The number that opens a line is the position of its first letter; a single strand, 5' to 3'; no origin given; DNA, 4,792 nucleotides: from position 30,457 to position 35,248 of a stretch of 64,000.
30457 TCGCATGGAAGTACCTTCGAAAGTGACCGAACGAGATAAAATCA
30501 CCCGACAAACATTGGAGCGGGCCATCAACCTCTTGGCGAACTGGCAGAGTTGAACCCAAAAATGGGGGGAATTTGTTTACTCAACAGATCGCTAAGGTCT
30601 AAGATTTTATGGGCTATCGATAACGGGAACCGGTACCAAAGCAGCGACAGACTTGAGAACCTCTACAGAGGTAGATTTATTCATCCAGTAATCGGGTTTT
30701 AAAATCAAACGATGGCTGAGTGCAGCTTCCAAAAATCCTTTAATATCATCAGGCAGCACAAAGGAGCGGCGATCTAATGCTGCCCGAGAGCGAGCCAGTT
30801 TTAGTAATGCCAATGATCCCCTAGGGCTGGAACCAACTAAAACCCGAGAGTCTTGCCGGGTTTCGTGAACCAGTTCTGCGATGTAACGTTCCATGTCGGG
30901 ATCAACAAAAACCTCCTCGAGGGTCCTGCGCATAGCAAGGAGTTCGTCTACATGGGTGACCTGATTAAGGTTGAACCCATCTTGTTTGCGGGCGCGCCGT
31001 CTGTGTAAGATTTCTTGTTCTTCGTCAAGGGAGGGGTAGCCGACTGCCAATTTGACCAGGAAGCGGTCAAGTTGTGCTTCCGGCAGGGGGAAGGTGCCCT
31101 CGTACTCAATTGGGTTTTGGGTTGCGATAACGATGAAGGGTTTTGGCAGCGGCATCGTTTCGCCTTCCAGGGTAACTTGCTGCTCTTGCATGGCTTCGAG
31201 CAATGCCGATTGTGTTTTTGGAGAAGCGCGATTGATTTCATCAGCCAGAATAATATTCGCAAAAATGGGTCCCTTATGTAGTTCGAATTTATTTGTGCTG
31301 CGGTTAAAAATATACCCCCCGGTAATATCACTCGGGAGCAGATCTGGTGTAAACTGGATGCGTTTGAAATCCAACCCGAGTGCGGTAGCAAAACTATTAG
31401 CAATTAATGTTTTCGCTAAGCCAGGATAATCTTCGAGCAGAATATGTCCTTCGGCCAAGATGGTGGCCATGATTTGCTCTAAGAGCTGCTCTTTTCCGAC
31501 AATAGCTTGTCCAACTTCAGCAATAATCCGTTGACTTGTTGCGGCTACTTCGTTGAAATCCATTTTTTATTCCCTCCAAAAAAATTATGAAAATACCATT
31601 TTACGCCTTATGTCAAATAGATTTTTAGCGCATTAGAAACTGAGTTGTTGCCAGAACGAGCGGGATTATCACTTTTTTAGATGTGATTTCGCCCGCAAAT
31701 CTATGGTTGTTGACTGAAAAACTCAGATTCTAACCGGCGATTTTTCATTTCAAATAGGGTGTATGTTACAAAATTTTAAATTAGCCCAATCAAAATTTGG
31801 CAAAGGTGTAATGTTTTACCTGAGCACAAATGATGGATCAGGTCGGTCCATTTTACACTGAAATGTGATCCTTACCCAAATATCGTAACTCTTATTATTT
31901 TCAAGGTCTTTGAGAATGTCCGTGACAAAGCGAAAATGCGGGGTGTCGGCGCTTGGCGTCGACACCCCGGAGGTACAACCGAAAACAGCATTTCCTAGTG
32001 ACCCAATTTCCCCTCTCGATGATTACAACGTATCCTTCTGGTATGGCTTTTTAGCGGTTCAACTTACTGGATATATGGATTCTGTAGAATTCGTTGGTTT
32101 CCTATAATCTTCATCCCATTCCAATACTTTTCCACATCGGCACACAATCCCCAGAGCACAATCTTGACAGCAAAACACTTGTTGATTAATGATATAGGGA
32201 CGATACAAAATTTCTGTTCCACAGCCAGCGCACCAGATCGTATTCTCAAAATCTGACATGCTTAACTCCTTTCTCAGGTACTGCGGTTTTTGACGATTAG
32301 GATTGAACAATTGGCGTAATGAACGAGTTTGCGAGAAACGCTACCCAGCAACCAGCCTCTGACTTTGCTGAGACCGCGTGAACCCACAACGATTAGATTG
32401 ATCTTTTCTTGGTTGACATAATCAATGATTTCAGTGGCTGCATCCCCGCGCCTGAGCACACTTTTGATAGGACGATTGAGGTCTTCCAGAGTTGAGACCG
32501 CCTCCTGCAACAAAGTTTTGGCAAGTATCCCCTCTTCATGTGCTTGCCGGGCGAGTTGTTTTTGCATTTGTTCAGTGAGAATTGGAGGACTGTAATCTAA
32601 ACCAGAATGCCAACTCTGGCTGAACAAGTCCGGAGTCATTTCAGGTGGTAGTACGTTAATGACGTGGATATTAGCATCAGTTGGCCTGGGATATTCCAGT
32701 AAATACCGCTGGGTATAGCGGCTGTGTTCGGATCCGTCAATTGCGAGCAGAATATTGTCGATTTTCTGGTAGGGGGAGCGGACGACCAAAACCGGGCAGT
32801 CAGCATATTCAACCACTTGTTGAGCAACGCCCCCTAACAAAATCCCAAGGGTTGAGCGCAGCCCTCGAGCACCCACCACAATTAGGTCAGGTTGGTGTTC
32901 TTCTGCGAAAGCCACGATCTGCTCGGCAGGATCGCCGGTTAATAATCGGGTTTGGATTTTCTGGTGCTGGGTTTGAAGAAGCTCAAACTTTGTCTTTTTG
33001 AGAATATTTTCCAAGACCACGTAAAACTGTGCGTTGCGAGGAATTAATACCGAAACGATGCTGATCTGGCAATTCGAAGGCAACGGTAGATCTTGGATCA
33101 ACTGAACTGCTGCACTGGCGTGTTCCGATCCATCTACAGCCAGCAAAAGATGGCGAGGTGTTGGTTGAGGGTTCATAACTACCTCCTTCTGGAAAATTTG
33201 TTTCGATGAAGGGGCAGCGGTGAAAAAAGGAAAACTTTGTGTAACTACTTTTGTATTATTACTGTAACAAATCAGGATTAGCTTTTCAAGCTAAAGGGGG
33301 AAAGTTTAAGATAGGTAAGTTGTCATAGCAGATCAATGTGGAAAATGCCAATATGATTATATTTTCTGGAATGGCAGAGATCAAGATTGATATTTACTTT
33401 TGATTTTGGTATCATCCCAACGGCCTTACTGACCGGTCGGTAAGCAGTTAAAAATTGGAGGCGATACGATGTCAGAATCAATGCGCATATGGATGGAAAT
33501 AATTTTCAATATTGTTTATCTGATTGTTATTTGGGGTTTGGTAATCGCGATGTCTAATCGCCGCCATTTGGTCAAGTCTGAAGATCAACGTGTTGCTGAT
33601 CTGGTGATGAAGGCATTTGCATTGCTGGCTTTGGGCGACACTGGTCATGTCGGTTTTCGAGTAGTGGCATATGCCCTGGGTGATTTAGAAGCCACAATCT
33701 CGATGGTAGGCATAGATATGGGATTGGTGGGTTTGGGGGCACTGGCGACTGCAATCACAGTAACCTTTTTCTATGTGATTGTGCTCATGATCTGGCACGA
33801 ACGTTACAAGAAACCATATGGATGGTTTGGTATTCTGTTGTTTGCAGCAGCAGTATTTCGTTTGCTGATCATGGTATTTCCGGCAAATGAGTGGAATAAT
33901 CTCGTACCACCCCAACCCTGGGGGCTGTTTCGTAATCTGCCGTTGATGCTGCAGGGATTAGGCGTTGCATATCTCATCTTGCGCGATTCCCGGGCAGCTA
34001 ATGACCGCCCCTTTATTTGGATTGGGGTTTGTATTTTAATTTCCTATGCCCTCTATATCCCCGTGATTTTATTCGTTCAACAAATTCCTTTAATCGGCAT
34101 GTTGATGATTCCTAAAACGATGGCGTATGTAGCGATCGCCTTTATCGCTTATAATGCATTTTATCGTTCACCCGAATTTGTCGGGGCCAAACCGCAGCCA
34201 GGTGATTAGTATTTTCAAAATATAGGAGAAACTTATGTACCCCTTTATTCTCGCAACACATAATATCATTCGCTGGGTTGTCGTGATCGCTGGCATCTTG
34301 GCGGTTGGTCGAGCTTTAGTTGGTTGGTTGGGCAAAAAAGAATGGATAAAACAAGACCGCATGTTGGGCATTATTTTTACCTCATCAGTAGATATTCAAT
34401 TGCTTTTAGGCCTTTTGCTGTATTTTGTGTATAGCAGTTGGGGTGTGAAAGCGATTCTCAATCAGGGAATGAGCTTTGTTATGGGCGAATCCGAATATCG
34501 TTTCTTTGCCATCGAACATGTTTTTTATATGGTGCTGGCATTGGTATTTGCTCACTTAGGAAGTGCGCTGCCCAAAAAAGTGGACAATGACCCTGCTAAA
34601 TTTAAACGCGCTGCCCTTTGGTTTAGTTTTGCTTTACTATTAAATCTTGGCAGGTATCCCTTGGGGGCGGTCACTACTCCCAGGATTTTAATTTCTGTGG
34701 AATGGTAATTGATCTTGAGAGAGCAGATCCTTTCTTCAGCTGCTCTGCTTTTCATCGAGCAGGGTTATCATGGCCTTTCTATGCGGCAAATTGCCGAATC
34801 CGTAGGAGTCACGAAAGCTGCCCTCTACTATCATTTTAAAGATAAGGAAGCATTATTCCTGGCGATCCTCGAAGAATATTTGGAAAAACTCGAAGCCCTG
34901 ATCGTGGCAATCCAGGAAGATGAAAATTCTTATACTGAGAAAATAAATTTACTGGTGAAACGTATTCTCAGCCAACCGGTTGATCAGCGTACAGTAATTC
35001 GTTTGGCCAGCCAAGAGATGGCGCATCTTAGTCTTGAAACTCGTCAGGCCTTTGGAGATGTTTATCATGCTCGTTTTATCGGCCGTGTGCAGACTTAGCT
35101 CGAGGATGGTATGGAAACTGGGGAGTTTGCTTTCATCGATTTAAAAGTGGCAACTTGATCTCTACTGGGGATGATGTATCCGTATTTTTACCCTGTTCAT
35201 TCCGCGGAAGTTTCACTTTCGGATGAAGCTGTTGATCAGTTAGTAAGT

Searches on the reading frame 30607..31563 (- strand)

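Call 97: search_protein_families(library=pfam, proteins=[window:30607-31563:-], max_evalue=0.001)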
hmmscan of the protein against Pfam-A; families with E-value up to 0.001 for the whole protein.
window:30607-31563:- (318 aa): 6 families
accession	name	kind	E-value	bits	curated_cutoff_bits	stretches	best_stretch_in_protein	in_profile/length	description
PF07726.17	AAA_3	-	2.3e-65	218.8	27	1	40-170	1-131/131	ATPase family associated with various cellular activities (AAA)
PF17863.7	AAA_lid_2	-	8.3e-18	64.3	22.7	1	234-304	2-72/74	AAA lid domain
PF07728.20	AAA_5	-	1.6e-13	51.3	22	1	41-168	2-139/139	AAA domain (dynein-related subfamily)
PF20030.5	bpMoxR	-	4.7e-10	39.3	27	1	12-207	5-199/205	MoxR domain in the MoxR-vWA-beta-propeller ternary systems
PF00004.35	AAA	-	3.1e-05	24.9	21.2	1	46-172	6-127/131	ATPase family associated with various cellular activities (AAA)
PF05496.18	RuvB_N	-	7.1e-05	23.1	27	0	38-130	33-113/159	Holliday junction DNA helicase RuvB P-loop domain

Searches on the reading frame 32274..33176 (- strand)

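Call 97: search_protein_families(library=pfam, proteins=[window:32274-33176:-], max_evalue=0.001)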
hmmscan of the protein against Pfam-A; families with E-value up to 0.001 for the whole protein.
window:32274-33176:- (300 aa): 1 family
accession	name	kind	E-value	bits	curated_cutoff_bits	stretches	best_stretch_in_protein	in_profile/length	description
PF00582.32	Usp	-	1.3e-51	175.3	24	2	139-296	2-141/141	Universal stress protein family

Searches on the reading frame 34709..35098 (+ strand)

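Call 97: search_protein_families(library=pfam, proteins=[window:34709-35098:+], max_evalue=0.001)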
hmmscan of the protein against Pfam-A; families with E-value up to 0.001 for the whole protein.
window:34709-35098:+ (129 aa): 2 families
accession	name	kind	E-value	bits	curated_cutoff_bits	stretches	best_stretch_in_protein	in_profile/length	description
PF00440.29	TetR_N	-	1.8e-19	69.7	24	1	7-53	1-47/47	Bacterial regulatory proteins, tetR family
PF13022.12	HTH_Tnp_1_2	-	7.6e-06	26.5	27.9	1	11-61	15-63/122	Helix-turn-helix of insertion element transposase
